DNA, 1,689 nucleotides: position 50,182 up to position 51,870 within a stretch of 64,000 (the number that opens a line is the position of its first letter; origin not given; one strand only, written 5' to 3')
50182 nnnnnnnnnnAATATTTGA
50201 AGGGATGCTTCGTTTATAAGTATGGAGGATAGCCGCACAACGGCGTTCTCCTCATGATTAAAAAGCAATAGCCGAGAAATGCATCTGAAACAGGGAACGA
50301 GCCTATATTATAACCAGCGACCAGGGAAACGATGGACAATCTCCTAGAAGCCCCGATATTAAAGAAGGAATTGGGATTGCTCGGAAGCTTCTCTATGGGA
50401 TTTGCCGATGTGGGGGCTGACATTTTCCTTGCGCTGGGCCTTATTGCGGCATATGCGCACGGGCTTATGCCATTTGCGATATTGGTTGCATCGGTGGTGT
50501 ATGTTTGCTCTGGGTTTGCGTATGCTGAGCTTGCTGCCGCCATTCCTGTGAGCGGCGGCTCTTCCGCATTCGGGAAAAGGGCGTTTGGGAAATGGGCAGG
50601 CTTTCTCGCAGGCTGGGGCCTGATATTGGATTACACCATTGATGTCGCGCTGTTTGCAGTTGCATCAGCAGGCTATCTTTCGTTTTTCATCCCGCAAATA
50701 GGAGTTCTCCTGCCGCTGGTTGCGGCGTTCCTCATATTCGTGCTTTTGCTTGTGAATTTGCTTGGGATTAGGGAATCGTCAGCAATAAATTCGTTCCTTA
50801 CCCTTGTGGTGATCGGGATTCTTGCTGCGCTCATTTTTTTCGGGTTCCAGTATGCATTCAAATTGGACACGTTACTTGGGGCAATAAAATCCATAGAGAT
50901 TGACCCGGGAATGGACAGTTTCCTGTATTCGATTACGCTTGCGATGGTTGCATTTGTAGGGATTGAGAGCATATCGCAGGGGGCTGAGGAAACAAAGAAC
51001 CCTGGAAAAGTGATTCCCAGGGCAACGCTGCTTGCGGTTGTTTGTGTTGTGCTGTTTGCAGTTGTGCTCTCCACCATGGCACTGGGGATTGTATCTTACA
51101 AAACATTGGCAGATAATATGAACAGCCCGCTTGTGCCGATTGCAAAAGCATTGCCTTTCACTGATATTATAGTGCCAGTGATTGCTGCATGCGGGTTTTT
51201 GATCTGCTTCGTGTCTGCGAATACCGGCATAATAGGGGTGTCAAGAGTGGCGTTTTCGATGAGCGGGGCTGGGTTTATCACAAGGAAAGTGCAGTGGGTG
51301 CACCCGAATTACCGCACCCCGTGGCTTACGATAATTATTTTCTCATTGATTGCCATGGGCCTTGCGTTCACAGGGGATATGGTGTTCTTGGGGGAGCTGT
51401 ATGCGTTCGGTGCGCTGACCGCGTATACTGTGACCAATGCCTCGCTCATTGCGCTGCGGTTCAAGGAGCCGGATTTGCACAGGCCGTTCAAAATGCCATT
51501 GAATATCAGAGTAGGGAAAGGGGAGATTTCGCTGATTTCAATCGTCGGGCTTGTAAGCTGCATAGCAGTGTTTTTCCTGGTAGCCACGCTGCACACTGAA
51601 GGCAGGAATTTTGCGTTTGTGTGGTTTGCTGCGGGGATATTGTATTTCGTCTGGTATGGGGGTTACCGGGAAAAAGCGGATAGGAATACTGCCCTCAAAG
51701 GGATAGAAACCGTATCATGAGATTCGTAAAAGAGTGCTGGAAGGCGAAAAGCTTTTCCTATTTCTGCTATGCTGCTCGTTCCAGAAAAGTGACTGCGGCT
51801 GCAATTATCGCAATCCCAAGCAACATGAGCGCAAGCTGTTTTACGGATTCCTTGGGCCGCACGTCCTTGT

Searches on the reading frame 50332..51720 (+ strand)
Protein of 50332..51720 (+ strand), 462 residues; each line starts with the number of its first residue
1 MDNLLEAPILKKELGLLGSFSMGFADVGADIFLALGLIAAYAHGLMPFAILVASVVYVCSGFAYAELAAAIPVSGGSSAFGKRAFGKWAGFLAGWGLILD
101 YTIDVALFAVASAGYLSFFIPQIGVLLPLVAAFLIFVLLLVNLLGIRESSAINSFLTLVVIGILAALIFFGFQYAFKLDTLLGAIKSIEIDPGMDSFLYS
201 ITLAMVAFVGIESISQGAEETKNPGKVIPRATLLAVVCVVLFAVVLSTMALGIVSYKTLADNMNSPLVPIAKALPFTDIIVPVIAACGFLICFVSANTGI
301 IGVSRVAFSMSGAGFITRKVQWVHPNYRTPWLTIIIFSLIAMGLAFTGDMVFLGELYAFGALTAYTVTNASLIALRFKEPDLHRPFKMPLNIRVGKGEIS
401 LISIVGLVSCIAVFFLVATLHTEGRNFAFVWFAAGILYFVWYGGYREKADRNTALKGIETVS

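Call 75: search_protein_families(library=pfam, proteins=[window:50332-51720:+], max_evalue=0.00001)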
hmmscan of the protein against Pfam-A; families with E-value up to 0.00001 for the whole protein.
window:50332-51720:+ (462 aa): 2 families
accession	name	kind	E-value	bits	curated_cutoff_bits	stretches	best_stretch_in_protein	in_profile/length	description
PF13520.12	AA_permease_2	-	1.1e-40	140.3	27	1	14-432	1-422/427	Amino acid permease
PF00324.27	AA_permease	-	1.9e-29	103.1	24.6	1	27-444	11-452/470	Amino acid permease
